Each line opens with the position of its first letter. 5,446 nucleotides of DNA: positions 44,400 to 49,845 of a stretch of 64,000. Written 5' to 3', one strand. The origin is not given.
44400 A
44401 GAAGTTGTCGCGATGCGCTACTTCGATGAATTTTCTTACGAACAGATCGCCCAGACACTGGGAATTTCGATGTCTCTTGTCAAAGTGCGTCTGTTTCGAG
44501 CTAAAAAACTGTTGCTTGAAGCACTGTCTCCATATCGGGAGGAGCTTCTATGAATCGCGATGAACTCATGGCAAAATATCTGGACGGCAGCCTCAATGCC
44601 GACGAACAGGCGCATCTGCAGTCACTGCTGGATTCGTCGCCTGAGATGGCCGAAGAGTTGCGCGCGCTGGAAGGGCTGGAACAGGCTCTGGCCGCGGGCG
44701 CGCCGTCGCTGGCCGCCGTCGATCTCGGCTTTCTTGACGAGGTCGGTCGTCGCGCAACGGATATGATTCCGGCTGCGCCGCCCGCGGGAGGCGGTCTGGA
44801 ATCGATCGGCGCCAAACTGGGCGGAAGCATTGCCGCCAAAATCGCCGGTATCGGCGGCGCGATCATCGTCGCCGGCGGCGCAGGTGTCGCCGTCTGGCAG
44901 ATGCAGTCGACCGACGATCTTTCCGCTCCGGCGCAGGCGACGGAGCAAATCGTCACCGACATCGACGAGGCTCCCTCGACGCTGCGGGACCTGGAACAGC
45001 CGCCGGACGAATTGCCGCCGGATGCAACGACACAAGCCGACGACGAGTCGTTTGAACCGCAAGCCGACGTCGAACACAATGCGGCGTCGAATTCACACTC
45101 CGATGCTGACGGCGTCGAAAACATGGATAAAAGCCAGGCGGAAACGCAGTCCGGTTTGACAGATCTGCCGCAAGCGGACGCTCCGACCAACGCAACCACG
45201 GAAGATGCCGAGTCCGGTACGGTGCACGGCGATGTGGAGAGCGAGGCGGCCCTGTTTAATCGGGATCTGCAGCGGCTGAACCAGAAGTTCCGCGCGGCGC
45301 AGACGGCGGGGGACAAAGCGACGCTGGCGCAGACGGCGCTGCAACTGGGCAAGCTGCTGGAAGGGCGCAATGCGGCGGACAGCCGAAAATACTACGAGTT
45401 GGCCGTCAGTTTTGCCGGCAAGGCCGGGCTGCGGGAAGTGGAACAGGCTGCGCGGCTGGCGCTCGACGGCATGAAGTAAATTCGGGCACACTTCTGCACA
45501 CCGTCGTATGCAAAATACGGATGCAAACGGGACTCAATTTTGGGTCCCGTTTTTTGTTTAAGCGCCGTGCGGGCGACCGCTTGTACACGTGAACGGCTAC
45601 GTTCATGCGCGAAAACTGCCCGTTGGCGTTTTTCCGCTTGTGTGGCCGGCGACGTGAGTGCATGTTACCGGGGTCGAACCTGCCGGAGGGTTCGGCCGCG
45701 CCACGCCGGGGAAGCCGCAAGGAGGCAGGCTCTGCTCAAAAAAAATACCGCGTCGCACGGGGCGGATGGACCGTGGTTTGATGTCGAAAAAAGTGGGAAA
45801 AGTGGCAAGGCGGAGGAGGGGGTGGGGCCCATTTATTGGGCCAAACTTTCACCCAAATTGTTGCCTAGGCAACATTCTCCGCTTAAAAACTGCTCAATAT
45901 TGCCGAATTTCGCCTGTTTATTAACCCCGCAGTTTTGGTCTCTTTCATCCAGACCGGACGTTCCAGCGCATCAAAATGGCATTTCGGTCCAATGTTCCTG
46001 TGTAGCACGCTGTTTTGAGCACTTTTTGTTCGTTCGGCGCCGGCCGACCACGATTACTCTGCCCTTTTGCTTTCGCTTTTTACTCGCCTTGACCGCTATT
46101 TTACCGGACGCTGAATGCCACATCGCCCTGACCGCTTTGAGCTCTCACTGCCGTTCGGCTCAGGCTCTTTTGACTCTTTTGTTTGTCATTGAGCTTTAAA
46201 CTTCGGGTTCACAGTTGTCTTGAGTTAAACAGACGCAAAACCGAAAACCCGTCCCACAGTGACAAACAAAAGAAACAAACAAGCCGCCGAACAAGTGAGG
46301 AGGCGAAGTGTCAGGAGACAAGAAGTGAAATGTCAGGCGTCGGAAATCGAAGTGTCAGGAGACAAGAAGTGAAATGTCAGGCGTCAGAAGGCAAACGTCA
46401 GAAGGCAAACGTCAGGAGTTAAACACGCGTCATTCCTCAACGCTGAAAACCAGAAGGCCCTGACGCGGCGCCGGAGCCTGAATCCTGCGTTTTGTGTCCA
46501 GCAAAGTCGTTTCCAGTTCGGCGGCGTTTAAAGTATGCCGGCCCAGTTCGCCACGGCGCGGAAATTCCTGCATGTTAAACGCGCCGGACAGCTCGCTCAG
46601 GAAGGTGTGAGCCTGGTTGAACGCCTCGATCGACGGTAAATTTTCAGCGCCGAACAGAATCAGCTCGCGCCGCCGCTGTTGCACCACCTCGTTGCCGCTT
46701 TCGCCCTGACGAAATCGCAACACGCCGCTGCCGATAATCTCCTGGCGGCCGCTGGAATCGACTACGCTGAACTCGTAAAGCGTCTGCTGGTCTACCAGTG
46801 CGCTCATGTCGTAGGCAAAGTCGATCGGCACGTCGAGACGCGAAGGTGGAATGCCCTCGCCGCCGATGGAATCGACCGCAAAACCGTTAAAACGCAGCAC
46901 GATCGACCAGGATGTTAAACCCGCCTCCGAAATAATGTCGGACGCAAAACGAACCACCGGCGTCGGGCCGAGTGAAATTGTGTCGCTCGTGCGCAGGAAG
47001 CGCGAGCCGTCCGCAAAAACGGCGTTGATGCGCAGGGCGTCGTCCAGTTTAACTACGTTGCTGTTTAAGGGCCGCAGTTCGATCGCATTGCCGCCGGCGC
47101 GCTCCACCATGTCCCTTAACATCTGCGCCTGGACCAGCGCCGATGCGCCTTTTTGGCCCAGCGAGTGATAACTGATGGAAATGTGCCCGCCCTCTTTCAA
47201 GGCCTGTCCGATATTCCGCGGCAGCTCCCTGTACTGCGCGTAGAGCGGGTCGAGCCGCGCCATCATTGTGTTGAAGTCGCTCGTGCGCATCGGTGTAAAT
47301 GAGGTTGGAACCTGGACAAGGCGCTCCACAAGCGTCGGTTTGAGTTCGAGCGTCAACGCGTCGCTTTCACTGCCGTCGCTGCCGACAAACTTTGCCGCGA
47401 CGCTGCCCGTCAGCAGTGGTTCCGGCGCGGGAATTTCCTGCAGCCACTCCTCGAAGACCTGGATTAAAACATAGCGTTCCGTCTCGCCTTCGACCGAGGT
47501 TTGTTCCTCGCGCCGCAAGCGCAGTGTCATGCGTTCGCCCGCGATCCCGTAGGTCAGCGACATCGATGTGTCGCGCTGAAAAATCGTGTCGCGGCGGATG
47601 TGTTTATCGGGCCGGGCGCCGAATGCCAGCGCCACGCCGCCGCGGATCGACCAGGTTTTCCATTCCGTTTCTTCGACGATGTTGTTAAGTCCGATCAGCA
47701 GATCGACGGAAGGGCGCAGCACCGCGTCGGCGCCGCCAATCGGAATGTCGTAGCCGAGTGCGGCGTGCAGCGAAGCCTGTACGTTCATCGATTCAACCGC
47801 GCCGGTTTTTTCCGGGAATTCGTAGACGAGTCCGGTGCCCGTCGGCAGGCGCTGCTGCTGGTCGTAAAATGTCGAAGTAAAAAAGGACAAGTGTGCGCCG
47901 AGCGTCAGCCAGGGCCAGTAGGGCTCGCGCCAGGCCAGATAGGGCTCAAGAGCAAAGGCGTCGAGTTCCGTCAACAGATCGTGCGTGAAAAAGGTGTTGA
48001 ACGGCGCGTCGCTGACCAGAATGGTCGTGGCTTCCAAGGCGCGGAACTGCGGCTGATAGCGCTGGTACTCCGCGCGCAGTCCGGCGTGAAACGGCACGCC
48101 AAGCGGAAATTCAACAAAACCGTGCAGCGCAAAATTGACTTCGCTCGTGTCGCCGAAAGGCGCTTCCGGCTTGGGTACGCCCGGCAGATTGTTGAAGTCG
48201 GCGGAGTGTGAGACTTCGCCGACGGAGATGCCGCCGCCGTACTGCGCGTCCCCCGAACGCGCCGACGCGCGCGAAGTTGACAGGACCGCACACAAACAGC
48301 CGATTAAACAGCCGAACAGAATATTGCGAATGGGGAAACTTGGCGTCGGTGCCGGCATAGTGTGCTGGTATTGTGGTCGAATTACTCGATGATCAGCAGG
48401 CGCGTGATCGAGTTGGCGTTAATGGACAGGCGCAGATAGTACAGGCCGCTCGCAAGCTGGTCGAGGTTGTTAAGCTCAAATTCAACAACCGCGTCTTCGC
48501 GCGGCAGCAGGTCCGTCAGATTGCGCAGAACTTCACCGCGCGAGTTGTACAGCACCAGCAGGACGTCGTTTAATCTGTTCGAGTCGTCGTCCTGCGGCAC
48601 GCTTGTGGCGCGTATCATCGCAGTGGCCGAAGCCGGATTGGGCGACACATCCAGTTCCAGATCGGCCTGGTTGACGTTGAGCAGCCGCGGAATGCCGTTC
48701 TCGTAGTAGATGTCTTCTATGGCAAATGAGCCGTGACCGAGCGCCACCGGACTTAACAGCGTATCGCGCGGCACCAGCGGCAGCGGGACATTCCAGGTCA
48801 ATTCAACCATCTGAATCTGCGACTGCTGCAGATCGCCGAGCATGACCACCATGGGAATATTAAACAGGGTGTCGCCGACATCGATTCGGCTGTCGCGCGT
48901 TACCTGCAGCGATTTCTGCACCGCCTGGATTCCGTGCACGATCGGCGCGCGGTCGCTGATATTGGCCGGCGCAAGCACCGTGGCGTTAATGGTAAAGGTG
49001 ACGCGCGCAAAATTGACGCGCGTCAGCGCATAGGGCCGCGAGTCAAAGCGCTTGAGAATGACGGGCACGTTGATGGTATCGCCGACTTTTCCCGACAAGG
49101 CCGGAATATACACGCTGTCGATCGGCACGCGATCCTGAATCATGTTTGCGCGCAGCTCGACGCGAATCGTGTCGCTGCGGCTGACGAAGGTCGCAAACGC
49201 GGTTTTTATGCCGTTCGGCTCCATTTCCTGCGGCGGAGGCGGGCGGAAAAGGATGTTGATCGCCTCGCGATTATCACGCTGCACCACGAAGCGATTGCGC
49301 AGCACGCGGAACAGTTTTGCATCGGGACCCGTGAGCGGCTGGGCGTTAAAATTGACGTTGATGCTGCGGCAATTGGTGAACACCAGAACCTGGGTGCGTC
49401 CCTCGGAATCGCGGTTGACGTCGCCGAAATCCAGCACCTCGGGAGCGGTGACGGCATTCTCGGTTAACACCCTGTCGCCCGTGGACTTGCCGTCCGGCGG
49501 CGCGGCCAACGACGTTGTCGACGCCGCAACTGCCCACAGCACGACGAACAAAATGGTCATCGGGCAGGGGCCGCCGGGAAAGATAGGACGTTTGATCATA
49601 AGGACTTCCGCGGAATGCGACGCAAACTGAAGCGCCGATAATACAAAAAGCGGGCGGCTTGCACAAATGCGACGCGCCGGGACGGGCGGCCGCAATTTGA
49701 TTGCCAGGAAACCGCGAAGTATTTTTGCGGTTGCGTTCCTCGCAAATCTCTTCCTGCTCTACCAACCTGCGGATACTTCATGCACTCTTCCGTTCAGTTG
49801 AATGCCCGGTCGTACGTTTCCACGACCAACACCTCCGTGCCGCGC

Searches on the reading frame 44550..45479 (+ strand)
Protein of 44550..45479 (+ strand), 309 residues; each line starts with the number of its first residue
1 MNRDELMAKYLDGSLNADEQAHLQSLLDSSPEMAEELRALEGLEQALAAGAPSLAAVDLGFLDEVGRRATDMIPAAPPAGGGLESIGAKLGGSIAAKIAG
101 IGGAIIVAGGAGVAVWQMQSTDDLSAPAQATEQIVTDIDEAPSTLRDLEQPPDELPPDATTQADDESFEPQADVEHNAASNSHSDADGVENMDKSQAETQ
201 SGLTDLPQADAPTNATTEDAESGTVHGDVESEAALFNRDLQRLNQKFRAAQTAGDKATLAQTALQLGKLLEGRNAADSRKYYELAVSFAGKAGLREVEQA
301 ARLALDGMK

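Call 21: search_protein_families(library=pfam, proteins=[window:44550-45479:+])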
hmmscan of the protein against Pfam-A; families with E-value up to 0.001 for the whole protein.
window:44550-45479:+ (309 aa): 0 families

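Call 47: find_related_loci(query=window:44550-45479:+, collection=genome_contigs, flank=10000)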
Query window:44550-45479:+ (309 aa) in genome_contigs; peptide patterns used: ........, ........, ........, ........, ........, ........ (x = any residue, [..] = any of these).
95 stretches matched a pattern; 1 encode a relative of the query (tblastn E <= 1e-3); 1 distinct loci.
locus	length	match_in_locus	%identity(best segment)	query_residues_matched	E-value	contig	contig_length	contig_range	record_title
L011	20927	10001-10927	90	1-309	1e-180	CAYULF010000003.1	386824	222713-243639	MAG TPA_asm: uncultured Hyphomicrobiales bacterium isolate SRP334346_co1_107 genome assembly, contig: NODE_20_length_386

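Call 56: find_homologous_proteins(query=window:44550-45479:+, max_evalue=0.00001)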
Query window:44550-45479:+ (309 aa): 3 proteins with E <= 0.00001 among 8000 candidates.
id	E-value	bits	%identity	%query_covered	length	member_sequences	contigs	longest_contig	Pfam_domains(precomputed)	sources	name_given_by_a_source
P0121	2.7e-188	642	100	100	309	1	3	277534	-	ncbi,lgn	-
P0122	7.9e-166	569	90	100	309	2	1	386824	-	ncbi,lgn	-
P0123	2.1e-127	443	73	100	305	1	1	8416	-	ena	-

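Call 57: find_encoding_contigs(protein=P0123, flank=10000, max_places=4)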
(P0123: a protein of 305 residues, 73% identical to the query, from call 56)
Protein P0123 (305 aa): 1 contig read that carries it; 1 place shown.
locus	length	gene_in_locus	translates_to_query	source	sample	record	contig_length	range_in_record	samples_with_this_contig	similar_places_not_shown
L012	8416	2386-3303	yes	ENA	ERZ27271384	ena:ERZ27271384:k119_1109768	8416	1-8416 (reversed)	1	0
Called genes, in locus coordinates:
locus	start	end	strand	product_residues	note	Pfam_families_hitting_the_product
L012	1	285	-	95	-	?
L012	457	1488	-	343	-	-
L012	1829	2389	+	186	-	PF04542:Sigma70_r2, PF08281:Sigma70_r4_2, PF04545:Sigma70_r4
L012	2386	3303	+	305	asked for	-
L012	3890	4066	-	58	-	-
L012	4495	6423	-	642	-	-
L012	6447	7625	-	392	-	-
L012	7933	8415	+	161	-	?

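Call 58: find_encoding_contigs(protein=P0121, flank=10000, max_places=6)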
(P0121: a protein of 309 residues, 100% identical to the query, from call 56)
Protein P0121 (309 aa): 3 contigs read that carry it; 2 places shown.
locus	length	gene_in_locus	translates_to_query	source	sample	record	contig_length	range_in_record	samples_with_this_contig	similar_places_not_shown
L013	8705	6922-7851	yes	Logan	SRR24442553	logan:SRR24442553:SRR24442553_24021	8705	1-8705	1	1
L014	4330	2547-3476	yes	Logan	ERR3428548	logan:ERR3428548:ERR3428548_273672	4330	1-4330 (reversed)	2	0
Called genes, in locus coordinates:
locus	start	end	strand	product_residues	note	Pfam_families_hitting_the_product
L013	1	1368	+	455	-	?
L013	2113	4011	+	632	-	-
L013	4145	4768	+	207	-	PF00160:Pro_isomerase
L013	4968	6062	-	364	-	-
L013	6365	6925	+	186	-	PF04542:Sigma70_r2, PF08281:Sigma70_r4_2, PF04545:Sigma70_r4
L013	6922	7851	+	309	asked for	-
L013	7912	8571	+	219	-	-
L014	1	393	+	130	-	?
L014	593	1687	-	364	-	-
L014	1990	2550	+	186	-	PF04542:Sigma70_r2, PF08281:Sigma70_r4_2, PF04545:Sigma70_r4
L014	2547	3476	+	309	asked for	-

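Call 71: find_encoding_contigs(protein=P0128, flank=10000, max_places=4)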
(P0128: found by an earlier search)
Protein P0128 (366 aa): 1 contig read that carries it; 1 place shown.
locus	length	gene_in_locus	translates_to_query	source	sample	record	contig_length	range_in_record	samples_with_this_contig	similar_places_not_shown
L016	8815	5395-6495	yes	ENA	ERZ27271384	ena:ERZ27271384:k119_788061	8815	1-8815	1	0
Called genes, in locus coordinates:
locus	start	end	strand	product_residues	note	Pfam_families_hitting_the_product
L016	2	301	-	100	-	?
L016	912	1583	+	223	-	-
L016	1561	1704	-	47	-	-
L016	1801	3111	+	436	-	PF01464:SLT, PF01476:LysM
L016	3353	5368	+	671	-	PF00999:Na_H_Exchanger, PF02254:TrkA_N, PF02080:TrkA_C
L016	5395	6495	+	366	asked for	PF00072:Response_reg, PF00211:Guanylate_cyc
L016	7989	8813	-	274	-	?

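Call 72: find_encoding_contigs(protein=P0127, flank=10000, max_places=4)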
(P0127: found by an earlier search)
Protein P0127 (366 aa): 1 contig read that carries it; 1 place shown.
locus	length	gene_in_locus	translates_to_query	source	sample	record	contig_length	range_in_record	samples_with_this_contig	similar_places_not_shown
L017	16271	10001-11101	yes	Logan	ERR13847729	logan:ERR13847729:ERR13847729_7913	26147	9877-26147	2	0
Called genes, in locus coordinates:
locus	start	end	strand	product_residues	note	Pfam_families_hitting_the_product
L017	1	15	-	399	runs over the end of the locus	PF06224:AlkZ-like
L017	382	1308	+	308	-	PF21088:MS_channel_1st (weak), PF00924:MS_channel_2nd, PF21082:MS_channel_3rd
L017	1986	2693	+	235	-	PF00072:Response_reg, PF00486:Trans_reg_C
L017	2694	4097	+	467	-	PF00672:HAMP, PF00512:HisKA, PF02518:HATPase_c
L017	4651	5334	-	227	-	PF01381:HTH_3 (weak)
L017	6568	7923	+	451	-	PF01464:SLT, PF01476:LysM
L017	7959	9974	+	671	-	PF00999:Na_H_Exchanger, PF02254:TrkA_N, PF02080:TrkA_C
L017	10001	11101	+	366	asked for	PF00072:Response_reg, PF00211:Guanylate_cyc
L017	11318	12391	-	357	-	PF00005:ABC_tran, PF13304:AAA_21 (faint)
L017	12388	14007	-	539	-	PF00528:BPD_transp_1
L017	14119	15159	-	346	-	PF01547:SBP_bac_1, PF13531:SBP_bac_11, PF13416:SBP_bac_8, PF13343:SBP_bac_6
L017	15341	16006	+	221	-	PF20092:DUF6483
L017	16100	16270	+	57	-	?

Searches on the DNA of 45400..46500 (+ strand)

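Call 11: search_rna_families(source=window, start=45400, end=46500, threshold=evalue, max_evalue=10)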
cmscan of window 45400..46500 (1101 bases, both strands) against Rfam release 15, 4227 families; matches with E-value up to 10: 7.
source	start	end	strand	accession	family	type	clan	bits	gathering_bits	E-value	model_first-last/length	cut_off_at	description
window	46152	46293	-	RF04099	MIR837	Gene; miRNA;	-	22.1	117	0.13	1-122/122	no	MIR837 microRNA precursor family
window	46174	46274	-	RF04239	mir-4679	Gene; miRNA;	-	20.7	88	0.55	1-75/75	no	mir-4679 microRNA precursor family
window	46171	46277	-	RF03578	mir-3910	Gene; miRNA;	-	19.9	95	0.6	1-82/82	no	mir-3910 microRNA precursor family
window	45411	45475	+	RF02681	Twister-sister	Gene; ribozyme;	-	19.5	34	0.31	1-81/81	no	Twister_sister_ribozyme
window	46171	46277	+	RF03578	mir-3910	Gene; miRNA;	-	17.9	95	2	1-82/82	no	mir-3910 microRNA precursor family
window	46140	46195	-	RF01278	SNORD109A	Gene; snRNA; snoRNA; CD-box;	CL00069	16.5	35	3.4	1-67/67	no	Small nucleolar RNA SNORD109A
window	46158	46292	-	RF04223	MIR2619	Gene; miRNA;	-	16.2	113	0.57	1-202/202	no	MIR2619 microRNA precursor family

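Call 83: search_dna_similar(query=window:45560-46430:+, collection=phages, mode=distant, max_rows=8)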
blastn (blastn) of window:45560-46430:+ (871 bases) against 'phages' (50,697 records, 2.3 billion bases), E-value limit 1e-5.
No match.

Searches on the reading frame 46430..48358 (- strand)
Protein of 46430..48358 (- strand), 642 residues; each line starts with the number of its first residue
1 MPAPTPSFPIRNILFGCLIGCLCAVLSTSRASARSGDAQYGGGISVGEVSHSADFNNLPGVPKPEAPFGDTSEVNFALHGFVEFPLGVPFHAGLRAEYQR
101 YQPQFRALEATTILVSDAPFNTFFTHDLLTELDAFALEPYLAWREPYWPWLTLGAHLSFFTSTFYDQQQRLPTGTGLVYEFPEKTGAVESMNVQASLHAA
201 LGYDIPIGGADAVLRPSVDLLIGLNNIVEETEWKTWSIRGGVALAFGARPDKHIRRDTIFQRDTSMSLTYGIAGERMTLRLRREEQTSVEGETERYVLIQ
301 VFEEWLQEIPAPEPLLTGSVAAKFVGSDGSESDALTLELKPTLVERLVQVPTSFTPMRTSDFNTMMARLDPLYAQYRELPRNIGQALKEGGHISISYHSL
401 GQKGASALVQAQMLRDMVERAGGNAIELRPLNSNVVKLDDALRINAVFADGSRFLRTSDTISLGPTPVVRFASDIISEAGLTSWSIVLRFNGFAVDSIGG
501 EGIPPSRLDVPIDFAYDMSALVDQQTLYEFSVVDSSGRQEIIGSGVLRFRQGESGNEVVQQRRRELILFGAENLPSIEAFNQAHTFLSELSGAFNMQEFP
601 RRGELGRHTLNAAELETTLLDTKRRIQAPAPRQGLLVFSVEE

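Call 21: search_protein_families(library=pfam, proteins=[window:46430-48358:-])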
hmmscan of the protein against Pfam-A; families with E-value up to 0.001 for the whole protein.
window:46430-48358:- (642 aa): 0 families

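Call 62: find_homologous_proteins(query=A3, max_evalue=1e-10)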
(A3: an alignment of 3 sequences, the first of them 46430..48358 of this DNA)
Query A3 (3 sequences) (642 aa, profile of the alignment): 2 proteins with E <= 1e-10 among 8000 candidates.
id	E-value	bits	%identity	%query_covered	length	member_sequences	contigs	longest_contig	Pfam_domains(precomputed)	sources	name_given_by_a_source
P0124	0.0e+0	1461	91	100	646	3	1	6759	-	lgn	-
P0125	0.0e+0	1443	83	100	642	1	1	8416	-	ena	-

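Call 63: find_encoding_contigs(protein=P0124, flank=10000, max_places=6)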
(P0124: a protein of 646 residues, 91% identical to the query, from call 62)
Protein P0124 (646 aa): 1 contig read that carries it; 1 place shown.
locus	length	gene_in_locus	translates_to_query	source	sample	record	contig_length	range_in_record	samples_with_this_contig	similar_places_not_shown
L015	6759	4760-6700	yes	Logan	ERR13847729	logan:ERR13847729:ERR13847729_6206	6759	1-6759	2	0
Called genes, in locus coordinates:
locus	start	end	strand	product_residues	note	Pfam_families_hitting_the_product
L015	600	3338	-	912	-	PF13620:CarboxypepD_reg, PF13715:CarbopepD_reg_2, PF07715:Plug, PF00593:TonB_dep_Rec_b-barrel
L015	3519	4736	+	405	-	-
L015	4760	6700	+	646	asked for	-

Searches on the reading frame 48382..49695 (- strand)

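Call 21: search_protein_families(library=pfam, proteins=[window:48382-49695:-])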
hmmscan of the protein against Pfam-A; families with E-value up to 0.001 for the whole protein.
window:48382-49695:- (437 aa): 1 family
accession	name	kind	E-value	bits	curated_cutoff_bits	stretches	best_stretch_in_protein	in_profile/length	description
PF18962.6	Por_Secre_tail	-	0.00042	21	27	1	351-436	2-75/75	Secretion system C-terminal sorting domain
